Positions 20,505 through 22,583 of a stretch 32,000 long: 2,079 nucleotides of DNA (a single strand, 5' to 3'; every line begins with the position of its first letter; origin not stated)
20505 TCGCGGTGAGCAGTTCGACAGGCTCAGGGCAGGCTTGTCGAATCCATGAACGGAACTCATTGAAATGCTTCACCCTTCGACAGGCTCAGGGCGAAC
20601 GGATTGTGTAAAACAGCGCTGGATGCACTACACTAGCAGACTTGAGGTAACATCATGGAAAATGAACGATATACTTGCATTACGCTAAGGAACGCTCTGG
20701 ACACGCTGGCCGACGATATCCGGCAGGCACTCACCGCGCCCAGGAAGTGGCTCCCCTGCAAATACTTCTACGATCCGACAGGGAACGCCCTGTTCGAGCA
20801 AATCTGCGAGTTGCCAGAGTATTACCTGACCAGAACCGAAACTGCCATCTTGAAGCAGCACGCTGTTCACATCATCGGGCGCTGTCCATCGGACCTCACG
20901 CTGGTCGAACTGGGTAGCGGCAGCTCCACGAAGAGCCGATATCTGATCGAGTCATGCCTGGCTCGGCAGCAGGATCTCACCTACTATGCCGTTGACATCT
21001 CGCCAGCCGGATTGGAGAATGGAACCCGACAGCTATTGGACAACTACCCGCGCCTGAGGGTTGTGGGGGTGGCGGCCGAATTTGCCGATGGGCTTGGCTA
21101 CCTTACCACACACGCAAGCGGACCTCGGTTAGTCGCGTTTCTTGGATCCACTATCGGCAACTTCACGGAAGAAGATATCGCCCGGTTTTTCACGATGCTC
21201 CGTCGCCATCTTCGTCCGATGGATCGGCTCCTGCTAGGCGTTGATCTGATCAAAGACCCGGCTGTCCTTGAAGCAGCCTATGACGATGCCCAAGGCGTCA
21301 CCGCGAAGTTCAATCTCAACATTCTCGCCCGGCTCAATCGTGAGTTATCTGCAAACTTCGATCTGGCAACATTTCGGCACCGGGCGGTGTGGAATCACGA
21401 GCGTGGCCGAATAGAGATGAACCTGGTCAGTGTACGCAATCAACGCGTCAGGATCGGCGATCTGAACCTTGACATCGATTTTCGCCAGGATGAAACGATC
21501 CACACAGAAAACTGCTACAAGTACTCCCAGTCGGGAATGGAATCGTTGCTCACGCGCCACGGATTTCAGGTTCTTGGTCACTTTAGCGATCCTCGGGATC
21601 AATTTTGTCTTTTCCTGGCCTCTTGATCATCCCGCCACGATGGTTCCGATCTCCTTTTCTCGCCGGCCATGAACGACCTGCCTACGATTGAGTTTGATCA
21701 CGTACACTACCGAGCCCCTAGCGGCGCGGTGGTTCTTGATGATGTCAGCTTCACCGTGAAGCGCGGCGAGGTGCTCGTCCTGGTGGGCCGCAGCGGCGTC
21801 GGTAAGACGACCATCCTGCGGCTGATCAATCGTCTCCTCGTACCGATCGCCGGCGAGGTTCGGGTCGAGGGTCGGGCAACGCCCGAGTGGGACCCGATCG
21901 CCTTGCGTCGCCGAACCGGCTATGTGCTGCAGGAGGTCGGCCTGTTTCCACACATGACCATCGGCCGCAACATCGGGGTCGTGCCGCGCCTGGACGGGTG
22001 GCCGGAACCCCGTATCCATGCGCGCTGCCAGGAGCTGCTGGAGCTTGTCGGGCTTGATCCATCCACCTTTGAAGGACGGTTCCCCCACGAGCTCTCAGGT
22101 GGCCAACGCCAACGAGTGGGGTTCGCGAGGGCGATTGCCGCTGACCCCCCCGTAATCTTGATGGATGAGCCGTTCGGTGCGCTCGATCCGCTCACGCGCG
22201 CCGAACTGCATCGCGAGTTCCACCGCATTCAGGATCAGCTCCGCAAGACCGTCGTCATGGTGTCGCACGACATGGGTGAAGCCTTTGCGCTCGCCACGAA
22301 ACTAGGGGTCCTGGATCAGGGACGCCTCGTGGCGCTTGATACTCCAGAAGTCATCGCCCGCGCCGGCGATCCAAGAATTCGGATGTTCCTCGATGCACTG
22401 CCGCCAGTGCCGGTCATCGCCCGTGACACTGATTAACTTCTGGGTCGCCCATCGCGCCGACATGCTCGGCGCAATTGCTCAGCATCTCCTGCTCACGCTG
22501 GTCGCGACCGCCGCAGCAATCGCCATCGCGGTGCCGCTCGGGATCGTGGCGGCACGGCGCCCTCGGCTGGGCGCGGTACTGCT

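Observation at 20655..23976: egtD (hercynine synthase) directly coupled to an EgtUV/OpuC-like fused permease-binding-protein ABC importer, without egtB/egtC/eanB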

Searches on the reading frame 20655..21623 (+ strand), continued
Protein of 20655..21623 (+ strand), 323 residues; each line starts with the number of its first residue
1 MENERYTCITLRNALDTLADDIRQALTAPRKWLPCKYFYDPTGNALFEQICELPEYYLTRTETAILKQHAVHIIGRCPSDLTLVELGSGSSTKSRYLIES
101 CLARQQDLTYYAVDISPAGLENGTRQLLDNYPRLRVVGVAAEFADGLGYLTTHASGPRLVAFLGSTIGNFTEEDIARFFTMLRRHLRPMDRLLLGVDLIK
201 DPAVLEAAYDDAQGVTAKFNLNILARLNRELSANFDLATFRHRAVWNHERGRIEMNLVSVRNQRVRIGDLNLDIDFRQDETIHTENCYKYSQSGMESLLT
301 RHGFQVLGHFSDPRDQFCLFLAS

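Call 78: search_protein_families(library=ncbifam, proteins=[L113:3694-4605:-, L113:4627-5595:-, L113:5586-6950:+, L113:712-2367:-, L113:10553-11647:-, L111:3633-4673:-, L111:4574-5614:-, L111:5445-6923:+, L111:2001-3215:+, L111:195-1253:+], max_evalue=1e-10)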
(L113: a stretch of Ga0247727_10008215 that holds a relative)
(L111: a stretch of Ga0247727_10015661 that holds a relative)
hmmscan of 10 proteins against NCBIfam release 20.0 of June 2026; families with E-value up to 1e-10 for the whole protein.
L113:3694-4605:- (304 aa): 1 family
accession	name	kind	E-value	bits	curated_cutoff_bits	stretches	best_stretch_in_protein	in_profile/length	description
TIGR00950.1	2A78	equivalog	4e-12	46.1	230.2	1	29-288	1-260/264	carboxylate/amino acid/amine transporter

L113:4627-5595:- (323 aa): 2 families
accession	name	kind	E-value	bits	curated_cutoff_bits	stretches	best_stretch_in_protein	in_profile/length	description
TIGR04348.1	TIGR04348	equivalog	2.3e-115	384.9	300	1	7-320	1-309/310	selenoneine biosynthesis selenosugar synthase SenB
NF038229.1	Glyco4_Geo_Pelo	equivalog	2.2e-27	96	400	1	6-321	1-335/338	GPMC system family 4 glycosyltransferase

L113:5586-6950:+ (455 aa): 5 families
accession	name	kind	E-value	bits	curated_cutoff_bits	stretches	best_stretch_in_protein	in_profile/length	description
NF041186.1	SenA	equivalog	3.3e-152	507.3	420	1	21-453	2-381/382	selenoneine synthase SenA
TIGR03440.2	egtB_TIGR03440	equivalog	2.5e-101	339.8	360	1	28-452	2-412/413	ergothioneine biosynthesis protein EgtB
TIGR04344.1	ovoA_Nterm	equivalog_domain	6.5e-44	150.5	400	1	131-451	130-442/444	5-histidylcysteine sulfoxide synthase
TIGR04373.1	egtB_X_signatur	signature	1.8e-25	88.8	71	1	404-454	1-50/50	EgtB-related enzyme signature domain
TIGR03525.2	GldK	equivalog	4.4e-11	42.7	350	0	294-453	221-404/408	T9SS ring complex lipoprotein PorK/GldK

L113:712-2367:- (552 aa): 2 families
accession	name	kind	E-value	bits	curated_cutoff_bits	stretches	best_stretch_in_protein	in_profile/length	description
NF008572.0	PRK11524.1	equivalog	5.7e-29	101.1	292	1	285-367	176-257/294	adenine-specific DNA-methyltransferase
NF050803.1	DnaMtaseCcrMCaul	equivalog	1.3e-24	86.8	830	1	293-368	175-249/350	adenine-specific DNA-methyltransferase CcrM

L113:10553-11647:- (365 aa): 0 families

L111:3633-4673:- (347 aa): 1 family
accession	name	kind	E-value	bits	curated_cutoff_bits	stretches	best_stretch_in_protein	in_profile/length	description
NF008523.0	PRK11453.1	equivalog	1.4e-12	47.9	472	1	53-334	3-284/299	O-acetylserine/cysteine exporter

L111:4574-5614:- (347 aa): 2 families
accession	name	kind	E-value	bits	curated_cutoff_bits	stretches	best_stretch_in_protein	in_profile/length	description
TIGR04348.1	TIGR04348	equivalog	3.7e-117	390.8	300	1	23-337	1-309/310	selenoneine biosynthesis selenosugar synthase SenB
NF038229.1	Glyco4_Geo_Pelo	equivalog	3.5e-29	101.9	400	1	22-340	1-337/338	GPMC system family 4 glycosyltransferase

L111:5445-6923:+ (493 aa): 5 families
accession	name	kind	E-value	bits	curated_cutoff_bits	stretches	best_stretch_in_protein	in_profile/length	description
NF041186.1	SenA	equivalog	8.1e-156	519.2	420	1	60-489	4-381/382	selenoneine synthase SenA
TIGR03440.2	egtB_TIGR03440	equivalog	9.2e-102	341.2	360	1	65-488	2-412/413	ergothioneine biosynthesis protein EgtB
TIGR04344.1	ovoA_Nterm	equivalog_domain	4.4e-46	157.7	400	1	218-487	181-442/444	5-histidylcysteine sulfoxide synthase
TIGR04373.1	egtB_X_signatur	signature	2.9e-25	88.1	71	1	440-490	1-50/50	EgtB-related enzyme signature domain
TIGR03525.2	GldK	equivalog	3.9e-15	56.1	350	0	330-489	221-404/408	T9SS ring complex lipoprotein PorK/GldK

L111:2001-3215:+ (405 aa): 1 family
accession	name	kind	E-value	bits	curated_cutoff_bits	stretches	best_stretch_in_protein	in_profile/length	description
NF052375.1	antisigma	equivalog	7.3e-11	42.5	100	1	9-122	1-117/217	anti-sigma factor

L111:195-1253:+ (353 aa): 0 families

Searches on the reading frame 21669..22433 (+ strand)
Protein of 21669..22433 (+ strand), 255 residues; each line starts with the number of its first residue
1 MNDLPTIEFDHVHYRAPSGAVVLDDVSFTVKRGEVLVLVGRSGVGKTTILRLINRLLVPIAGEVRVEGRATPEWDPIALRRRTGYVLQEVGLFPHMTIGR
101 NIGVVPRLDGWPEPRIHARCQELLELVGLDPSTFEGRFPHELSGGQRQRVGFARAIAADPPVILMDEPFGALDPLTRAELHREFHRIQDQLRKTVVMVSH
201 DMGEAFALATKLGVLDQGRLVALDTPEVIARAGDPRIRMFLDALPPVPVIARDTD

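Call 3: search_protein_families(library=pfam, proteins=[window:21669-22433:+])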
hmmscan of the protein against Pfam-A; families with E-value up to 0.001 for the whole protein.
window:21669-22433:+ (255 aa): 5 families
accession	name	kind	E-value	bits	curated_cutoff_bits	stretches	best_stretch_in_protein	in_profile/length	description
PF00005.33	ABC_tran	-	2.3e-34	119.4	25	1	23-169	1-136/137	ABC transporter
PF13304.12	AAA_21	-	2.2e-07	31.7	27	0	36-61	2-30/304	AAA domain, putative AbiEii toxin, Type IV TA system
PF13191.12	AAA_16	-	0.00038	21.4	32.6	0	32-168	23-104/167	AAA ATPase domain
PF13401.12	AAA_22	-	0.00051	20.8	27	0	34-133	6-64/130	AAA domain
PF13555.12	AAA_29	-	0.00068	19.8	27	0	24-60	13-49/61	P-loop containing region of AAA domain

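Call 4: search_protein_families(library=ncbifam, proteins=[window:21669-22433:+])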
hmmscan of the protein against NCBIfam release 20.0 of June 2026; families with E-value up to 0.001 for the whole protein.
window:21669-22433:+ (255 aa): 186 families (the best 25 are shown)
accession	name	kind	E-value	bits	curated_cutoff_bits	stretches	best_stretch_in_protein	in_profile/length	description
TIGR01186.1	proV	subfamily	2.3e-71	240.8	326.6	1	21-231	7-219/363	betaine/proline/choline family ABC transporter ATP-binding protein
TIGR03415.1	ABC_choXWV_ATP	equivalog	1e-56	192.6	483.75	1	20-250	36-274/382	choline ABC transporter ATP-binding protein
TIGR03265.1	PhnT2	equivalog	1.1e-53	182.8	457.7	1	21-231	18-224/353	putative 2-aminoethylphosphonate ABC transporter ATP-binding protein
TIGR00968.1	3a0106s01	subfamily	1.9e-51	174.9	342.75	1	21-232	14-221/237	sulfate ABC transporter ATP-binding protein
NF008105.0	PRK10851.1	equivalog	1.8e-48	165.1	502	1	20-242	15-235/362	sulfate/thiosulfate ABC transporter ATP-binding protein CysA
TIGR01187.1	potA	subfamily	1.1e-47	162.7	355.6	1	38-230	1-189/325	polyamine ABC transporter ATP-binding protein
NF006987.0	PRK09452.1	equivalog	2e-47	161.7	482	1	19-229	29-235/378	spermidine/putrescine ABC transporter ATP-binding protein PotA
TIGR03258.1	PhnT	equivalog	1.5e-46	159.1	499.15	1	10-230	12-228/359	2-aminoethylphosphonate ABC transport system ATP-binding subunit PhnT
NF008621.0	PRK11607.1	equivalog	2e-46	158.5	613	1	18-232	30-240/377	putrescine ABC transporter ATP-binding subunit PotG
NF040933.2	ABC_arch_GlcV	equivalog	4.4e-46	157.4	450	1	20-229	19-229/357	glucose ABC transporter ATP-binding protein GlcV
TIGR04521.1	ECF_ATPase_2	equivalog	6.3e-46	156.7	330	1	16-230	14-233/279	energy-coupling factor transporter ATPase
NF043075.1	MMSYN1_0197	equivalog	3.9e-45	154.3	550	1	18-229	13-220/341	spermidine/putrescine ABC transporter ATP-binding protein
NF008653.0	PRK11650.1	subfamily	6.6e-45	153.7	432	1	7-229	4-222/357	sn-glycerol-3-phosphate ABC transporter ATP-binding protein UgpC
NF040840.2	tungstate_WtpC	equivalog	3.7e-44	151.4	440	1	23-240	16-230/347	tungstate ABC transporter ATP-binding protein WtpC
TIGR02673.1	FtsE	equivalog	1.2e-43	149.3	264.85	1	7-206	2-201/214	cell division ATP-binding protein FtsE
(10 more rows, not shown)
